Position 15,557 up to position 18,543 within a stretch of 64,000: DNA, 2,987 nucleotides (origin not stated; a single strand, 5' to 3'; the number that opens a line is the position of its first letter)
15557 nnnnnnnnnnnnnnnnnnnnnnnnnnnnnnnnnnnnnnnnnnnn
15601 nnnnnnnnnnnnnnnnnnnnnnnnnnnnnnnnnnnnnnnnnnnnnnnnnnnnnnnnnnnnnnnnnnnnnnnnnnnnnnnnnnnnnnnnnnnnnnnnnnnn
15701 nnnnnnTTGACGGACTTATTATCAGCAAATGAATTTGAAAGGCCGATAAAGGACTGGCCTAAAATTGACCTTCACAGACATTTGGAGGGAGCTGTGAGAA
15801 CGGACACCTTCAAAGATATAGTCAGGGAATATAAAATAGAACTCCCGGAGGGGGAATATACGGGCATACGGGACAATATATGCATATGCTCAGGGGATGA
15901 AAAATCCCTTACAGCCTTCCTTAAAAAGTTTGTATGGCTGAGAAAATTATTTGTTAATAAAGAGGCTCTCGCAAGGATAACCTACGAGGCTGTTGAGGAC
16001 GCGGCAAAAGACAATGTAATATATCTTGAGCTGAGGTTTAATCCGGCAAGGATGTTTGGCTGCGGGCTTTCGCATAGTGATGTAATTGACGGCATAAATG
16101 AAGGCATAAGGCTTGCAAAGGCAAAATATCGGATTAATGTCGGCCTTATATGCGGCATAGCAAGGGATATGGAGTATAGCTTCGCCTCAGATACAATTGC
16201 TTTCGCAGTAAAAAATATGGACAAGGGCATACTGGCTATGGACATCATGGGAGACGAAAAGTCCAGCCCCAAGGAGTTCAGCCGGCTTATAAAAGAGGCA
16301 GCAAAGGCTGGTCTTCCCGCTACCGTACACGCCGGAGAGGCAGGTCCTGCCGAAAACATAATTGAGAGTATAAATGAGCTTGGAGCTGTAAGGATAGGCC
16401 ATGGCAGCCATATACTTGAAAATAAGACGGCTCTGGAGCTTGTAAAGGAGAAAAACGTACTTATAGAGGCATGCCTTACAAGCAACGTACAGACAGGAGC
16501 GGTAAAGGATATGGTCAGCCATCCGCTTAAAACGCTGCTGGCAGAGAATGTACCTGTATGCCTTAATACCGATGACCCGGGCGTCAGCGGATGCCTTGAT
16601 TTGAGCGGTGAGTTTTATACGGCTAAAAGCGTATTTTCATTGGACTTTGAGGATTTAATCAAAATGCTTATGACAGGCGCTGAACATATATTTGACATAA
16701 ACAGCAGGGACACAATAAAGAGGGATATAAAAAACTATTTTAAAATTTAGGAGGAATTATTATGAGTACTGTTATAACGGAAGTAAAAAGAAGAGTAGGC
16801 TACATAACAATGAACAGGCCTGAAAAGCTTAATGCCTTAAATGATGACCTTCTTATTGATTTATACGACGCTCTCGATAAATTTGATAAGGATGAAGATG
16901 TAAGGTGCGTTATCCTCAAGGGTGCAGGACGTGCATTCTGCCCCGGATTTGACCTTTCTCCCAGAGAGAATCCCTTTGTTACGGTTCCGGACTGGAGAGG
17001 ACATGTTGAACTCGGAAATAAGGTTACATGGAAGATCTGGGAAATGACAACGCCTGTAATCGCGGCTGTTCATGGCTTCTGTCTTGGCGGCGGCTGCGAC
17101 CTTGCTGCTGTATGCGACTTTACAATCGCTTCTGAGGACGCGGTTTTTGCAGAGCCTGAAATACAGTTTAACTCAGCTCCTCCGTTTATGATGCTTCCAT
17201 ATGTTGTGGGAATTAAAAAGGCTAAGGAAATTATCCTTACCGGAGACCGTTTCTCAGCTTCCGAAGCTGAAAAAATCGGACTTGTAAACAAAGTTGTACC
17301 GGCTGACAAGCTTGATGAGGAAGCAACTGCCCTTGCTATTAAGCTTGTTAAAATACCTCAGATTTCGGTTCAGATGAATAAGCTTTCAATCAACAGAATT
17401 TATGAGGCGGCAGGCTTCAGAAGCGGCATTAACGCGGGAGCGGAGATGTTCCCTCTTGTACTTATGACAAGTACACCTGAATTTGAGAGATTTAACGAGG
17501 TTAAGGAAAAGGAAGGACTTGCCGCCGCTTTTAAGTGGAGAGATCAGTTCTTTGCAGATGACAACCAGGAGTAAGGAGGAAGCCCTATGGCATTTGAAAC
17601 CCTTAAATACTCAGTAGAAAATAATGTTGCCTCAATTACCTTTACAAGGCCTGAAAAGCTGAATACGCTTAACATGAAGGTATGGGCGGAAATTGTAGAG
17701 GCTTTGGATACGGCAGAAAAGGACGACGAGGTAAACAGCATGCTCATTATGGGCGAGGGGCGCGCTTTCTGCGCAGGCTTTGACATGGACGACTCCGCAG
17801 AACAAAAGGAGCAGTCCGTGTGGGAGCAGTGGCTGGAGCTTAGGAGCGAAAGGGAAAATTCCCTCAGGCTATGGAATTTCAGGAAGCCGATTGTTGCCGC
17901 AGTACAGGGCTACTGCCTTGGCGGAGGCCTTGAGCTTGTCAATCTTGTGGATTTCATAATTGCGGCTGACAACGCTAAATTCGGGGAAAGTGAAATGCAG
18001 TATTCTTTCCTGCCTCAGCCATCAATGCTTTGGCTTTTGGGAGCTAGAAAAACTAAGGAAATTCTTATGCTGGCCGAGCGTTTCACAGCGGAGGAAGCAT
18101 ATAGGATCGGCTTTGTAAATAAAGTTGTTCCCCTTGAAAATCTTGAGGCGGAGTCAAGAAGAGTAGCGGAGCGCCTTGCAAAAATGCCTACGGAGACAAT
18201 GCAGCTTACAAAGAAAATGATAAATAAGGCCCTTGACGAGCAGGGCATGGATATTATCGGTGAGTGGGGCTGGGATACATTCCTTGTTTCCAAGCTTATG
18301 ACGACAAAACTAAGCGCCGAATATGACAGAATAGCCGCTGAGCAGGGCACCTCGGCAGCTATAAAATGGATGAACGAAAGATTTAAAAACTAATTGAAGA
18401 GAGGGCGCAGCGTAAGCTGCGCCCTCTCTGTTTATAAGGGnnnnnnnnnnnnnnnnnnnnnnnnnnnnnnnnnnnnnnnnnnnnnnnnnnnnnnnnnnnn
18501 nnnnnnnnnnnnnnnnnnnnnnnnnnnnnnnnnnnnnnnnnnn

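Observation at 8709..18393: Nucleoside importer operon that runs straight into CoA-dependent enzymes: candidate uncharacterised CoA-linked nucleobase catabolic route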

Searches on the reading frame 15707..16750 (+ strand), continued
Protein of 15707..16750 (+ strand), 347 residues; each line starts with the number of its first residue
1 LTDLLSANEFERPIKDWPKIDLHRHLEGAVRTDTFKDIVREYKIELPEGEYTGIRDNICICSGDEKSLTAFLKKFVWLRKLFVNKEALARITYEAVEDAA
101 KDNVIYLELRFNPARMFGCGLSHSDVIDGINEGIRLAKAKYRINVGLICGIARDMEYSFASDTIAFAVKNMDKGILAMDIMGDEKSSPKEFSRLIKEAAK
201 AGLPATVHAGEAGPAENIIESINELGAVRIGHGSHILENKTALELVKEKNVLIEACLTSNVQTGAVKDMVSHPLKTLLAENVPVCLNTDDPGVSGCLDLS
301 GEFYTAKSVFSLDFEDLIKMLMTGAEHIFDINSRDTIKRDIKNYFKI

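Call 88: search_protein_families(library=pfam, proteins=[L104:1921-3093:+], max_evalue=0.01)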
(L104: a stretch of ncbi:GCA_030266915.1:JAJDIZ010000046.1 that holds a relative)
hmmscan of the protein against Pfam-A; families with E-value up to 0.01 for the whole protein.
L104:1921-3093:+ (390 aa): 2 families
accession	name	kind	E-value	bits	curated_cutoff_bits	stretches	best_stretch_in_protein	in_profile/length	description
PF02608.20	Bmp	-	2.3e-40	138.9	24.1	1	72-358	8-282/301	ABC transporter substrate-binding protein PnrA-like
PF24381.1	DUF7537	-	0.0036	17.3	31.7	1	11-57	4-50/258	Family of unknown function (DUF7537)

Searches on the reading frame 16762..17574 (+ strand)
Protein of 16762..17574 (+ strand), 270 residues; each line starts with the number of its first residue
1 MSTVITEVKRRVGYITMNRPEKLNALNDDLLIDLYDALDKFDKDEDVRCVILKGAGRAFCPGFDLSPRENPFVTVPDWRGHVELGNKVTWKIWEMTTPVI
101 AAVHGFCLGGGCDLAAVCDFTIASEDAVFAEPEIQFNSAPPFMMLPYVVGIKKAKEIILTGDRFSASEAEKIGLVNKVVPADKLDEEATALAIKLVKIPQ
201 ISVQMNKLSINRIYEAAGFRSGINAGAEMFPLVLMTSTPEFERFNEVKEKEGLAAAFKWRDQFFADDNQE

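Call 3: search_protein_families(library=pfam, proteins=[window:16762-17574:+])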
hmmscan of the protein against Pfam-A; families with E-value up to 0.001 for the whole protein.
window:16762-17574:+ (270 aa): 2 families
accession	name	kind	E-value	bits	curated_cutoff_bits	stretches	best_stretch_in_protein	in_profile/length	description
PF00378.25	ECH_1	-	7.2e-52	176.7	27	1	9-230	3-224/251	Enoyl-CoA hydratase/isomerase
PF16113.10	ECH_2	-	3.2e-29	102.9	27.2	1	12-192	1-185/335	Enoyl-CoA hydratase/isomerase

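Call 4: search_protein_families(library=ncbifam, proteins=[window:16762-17574:+])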
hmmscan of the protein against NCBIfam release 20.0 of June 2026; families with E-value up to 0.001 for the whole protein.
window:16762-17574:+ (270 aa): 71 families (the best 25 are shown)
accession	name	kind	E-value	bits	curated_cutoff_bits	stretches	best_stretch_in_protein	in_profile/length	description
NF006128.0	PRK08272.1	subfamily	1.1e-56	192.3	257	2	87-268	123-302/308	crotonase/enoyl-CoA hydratase family protein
NF004475.0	PRK05809.1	subfamily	3.2e-55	187.4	394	1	3-236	5-239/260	short-chain-enoyl-CoA hydratase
NF006140.0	PRK08290.1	subfamily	2.8e-54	184.3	280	1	3-229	9-256/292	enoyl-CoA hydratase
NF004517.0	PRK05862.1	equivalog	2.9e-51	174.5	396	1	2-230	4-230/257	enoyl-CoA hydratase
NF004840.0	PRK06190.1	equivalog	1.1e-49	169.4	253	1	3-217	5-220/260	enoyl-CoA hydratase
NF051848.1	EnCoAHydtEchA19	equivalog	1.1e-48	166.1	400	1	7-218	5-223/258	enoyl-CoA hydratase EchA19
NF004634.0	PRK05980.1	equivalog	1.3e-48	165.7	375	1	3-203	4-210/263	crotonase/enoyl-CoA hydratase family protein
NF009125.0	PRK12478.1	equivalog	1.8e-44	152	347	2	91-269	109-285/304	crotonase/enoyl-CoA hydratase family protein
NF006008.0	PRK08139.1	equivalog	4e-43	147.9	313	1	4-210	13-220/266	enoyl-CoA hydratase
NF005802.0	PRK07657.1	equivalog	6e-43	147.2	363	1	6-228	8-231/260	enoyl-CoA hydratase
NF006109.0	PRK08260.1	subfamily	3.4e-42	144.7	320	1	2-212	4-233/296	enoyl-CoA hydratase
NF007239.0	PRK09674.1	equivalog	7e-40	137.1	371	1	1-236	3-236/257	2,3-dehydroadipyl-CoA hydratase PaaF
NF006699.0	PRK09245.1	subfamily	8.4e-40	136.7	354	1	3-208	4-218/266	crotonase/enoyl-CoA hydratase family protein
NF005073.0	PRK06495.1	subfamily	3.2e-39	134.8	296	1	2-215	4-216/257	enoyl-CoA hydratase/isomerase family protein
NF006108.0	PRK08259.1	equivalog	3.5e-38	131.6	273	1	3-214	4-214/256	crotonase/enoyl-CoA hydratase family protein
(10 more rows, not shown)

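Call 27: search_solved_structures(query=window:16762-17574:+, show_alignments=1)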
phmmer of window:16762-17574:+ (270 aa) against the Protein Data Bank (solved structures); distinct sequences matched with E-value up to 0.001: 216 (the best 60 are shown).
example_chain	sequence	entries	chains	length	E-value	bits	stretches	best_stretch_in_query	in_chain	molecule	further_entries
4k29_A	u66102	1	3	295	8.7e-54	186.1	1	3-264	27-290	Enoyl-CoA hydratase/isomerase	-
5xzd_A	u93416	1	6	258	6.9e-42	147.1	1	2-237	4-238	Enoyl-CoA hydratase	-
5zai_A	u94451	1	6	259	1.2e-40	143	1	3-216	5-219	3-hydroxypropionyl-coenzyme A dehydratase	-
3pzk_A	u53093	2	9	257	4.5e-40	141.2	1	2-222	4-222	e enoyl-CoA hydratase echA8 | enoyl-CoA hydratase echA8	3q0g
3q0j_A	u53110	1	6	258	4.6e-40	141.1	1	2-222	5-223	enoyl-CoA hydratase echA8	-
3h81_A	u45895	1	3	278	6e-40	140.8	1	2-220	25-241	enoyl-CoA hydratase echA8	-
4fjw_D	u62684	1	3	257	1.2e-39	139.8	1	2-222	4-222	Probable enoyl-CoA hydratase echA8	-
5z7r_A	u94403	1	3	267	1.8e-39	139.2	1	2-214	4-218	Short-chain-enoyl-CoA hydratase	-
9ula_A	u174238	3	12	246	6.4e-38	134.1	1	1-214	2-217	Enoyl-CoA hydratase/isomerase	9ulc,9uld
28bq_A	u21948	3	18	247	6.4e-38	134.1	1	1-214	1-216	Enoyl-CoA hydratase/isomerase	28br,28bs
7eum_C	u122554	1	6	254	6.9e-38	134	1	1-214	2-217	Enoyl-CoA hydratase/isomerase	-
8zru_A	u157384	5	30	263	5.1e-37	131.2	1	10-217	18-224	Enoyl-CoA hydratase, mitochondrial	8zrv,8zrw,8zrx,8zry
1ey3_A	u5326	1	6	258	5.2e-37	131.1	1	5-217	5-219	ENOYL-COA HYDRATASE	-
1mj3_A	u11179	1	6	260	5.3e-37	131.1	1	4-217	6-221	ENOYL-COA HYDRATASE, MITOCHONDRIAL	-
1dub_A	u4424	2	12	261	5.4e-37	131.1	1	4-217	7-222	2-ENOYL-COA HYDRATASE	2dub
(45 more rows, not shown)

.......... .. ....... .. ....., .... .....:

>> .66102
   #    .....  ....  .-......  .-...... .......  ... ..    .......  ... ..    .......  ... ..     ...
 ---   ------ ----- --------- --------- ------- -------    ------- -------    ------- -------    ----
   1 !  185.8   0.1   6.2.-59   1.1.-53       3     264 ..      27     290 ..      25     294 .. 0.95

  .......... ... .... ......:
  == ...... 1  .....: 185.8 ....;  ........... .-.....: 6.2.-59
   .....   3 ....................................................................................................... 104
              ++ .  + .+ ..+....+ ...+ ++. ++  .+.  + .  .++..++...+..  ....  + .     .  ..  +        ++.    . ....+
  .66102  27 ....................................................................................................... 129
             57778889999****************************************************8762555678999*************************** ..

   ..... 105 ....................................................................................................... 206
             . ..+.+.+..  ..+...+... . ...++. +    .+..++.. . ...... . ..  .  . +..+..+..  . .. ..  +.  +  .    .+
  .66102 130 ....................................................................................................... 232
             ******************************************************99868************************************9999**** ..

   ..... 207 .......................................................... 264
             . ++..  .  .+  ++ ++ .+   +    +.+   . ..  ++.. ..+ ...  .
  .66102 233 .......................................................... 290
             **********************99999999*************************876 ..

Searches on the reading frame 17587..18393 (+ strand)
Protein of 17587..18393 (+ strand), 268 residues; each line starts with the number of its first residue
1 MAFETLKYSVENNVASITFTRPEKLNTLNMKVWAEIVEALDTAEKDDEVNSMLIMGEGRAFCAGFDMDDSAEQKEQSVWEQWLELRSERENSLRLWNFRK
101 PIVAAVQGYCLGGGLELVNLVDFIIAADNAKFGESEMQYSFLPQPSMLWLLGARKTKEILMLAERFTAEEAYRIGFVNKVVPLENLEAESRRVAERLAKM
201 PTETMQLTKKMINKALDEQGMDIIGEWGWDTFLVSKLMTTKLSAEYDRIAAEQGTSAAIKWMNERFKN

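Call 3: search_protein_families(library=pfam, proteins=[window:17587-18393:+])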
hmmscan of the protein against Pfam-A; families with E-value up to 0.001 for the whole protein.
window:17587-18393:+ (268 aa): 2 families
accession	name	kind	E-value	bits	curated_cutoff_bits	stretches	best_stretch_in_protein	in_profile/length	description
PF00378.25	ECH_1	-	1.4e-49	169.1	27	1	11-219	3-212/251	Enoyl-CoA hydratase/isomerase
PF16113.10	ECH_2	-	6.3e-29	102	27.2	1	15-216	2-203/335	Enoyl-CoA hydratase/isomerase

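Call 4: search_protein_families(library=ncbifam, proteins=[window:17587-18393:+])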
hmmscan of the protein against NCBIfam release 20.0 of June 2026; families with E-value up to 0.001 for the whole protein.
window:17587-18393:+ (268 aa): 71 families (the best 25 are shown)
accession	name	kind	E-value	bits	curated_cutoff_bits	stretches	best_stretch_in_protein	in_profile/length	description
NF006140.0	PRK08290.1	subfamily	4.2e-54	183.7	280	1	2-221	6-246/292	enoyl-CoA hydratase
NF006128.0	PRK08272.1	subfamily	2.9e-50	171.2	257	2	75-266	105-298/308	crotonase/enoyl-CoA hydratase family protein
NF051848.1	EnCoAHydtEchA19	equivalog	1.7e-43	149.1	400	1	12-219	8-219/258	enoyl-CoA hydratase EchA19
NF004517.0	PRK05862.1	equivalog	6e-41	140.6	396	1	1-217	1-216/257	enoyl-CoA hydratase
NF006588.0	PRK09120.1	equivalog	6.1e-40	137.1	276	1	3-215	7-224/276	p-hydroxycinnamoyl CoA hydratase/lyase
NF004475.0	PRK05809.1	subfamily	2.7e-38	132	394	1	1-217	1-219/260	short-chain-enoyl-CoA hydratase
NF009125.0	PRK12478.1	equivalog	1.5e-37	129.3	347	1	2-263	5-277/304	crotonase/enoyl-CoA hydratase family protein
NF004840.0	PRK06190.1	equivalog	1.9e-37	129.3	253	1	6-220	6-221/260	enoyl-CoA hydratase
NF004781.0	PRK06127.1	subfamily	9.4e-37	127.1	291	1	4-218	11-229/269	enoyl-CoA hydratase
NF004794.0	PRK06142.1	equivalog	3.5e-36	125.3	308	1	2-248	4-265/273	crotonase/enoyl-CoA hydratase family protein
NF004857.0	PRK06210.1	equivalog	9.4e-36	123.6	341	1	2-213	6-230/275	enoyl-CoA hydratase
NF004634.0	PRK05980.1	equivalog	1.2e-35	123.2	375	1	5-205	4-210/263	crotonase/enoyl-CoA hydratase family protein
NF006109.0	PRK08260.1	subfamily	1.5e-35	122.9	320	1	1-216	1-235/296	enoyl-CoA hydratase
NF007239.0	PRK09674.1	equivalog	5.1e-35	121.2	371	1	8-217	8-216/257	2,3-dehydroadipyl-CoA hydratase PaaF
NF005803.0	PRK07658.1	equivalog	9.1e-35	120.3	313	1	4-217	2-216/257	enoyl-CoA hydratase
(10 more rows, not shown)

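Call 28: search_solved_structures(query=window:17587-18393:+, show_alignments=1)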
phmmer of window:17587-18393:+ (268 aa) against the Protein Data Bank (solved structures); distinct sequences matched with E-value up to 0.001: 211 (the best 60 are shown).
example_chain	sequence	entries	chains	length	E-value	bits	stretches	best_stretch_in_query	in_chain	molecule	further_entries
4k29_A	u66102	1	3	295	9e-41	143.7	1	2-266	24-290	Enoyl-CoA hydratase/isomerase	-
5zai_A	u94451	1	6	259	8.1e-40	140.5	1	1-222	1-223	3-hydroxypropionyl-coenzyme A dehydratase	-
3ome_A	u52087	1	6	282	6.6e-36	127.7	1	6-221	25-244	Enoyl-CoA hydratase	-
3t3w_A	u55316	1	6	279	2.9e-35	125.6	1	6-221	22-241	Enoyl-CoA hydratase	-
5xzd_A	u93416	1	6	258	7.9e-35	124.2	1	1-216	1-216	Enoyl-CoA hydratase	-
2ej5_A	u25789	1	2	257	2.4e-34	122.6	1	3-215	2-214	Enoyl-CoA hydratase subunit II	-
3moy_A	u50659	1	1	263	2.5e-31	112.7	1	14-218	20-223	Probable enoyl-CoA hydratase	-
2pbp_A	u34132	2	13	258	1.6e-30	110.1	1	10-218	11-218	Enoyl-CoA hydratase subunit I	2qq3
3pzk_A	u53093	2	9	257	1.9e-30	109.8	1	1-218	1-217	e enoyl-CoA hydratase echA8 | enoyl-CoA hydratase echA8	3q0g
3q0j_A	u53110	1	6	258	1.9e-30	109.8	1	1-218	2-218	enoyl-CoA hydratase echA8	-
9qwv_A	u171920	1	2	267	2.4e-30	109.5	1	6-218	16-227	Enoyl-CoA hydratase, mitochondrial, putative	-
3h81_A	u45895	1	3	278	2.5e-30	109.4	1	1-218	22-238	enoyl-CoA hydratase echA8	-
4fjw_D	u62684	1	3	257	5e-30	108.5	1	1-218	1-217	Probable enoyl-CoA hydratase echA8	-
9ula_A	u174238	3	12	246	1.3e-28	103.8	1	9-217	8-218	Enoyl-CoA hydratase/isomerase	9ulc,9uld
6slb_AAA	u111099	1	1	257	1.4e-28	103.7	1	12-213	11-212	Enoyl-CoA hydratase/carnithine racemase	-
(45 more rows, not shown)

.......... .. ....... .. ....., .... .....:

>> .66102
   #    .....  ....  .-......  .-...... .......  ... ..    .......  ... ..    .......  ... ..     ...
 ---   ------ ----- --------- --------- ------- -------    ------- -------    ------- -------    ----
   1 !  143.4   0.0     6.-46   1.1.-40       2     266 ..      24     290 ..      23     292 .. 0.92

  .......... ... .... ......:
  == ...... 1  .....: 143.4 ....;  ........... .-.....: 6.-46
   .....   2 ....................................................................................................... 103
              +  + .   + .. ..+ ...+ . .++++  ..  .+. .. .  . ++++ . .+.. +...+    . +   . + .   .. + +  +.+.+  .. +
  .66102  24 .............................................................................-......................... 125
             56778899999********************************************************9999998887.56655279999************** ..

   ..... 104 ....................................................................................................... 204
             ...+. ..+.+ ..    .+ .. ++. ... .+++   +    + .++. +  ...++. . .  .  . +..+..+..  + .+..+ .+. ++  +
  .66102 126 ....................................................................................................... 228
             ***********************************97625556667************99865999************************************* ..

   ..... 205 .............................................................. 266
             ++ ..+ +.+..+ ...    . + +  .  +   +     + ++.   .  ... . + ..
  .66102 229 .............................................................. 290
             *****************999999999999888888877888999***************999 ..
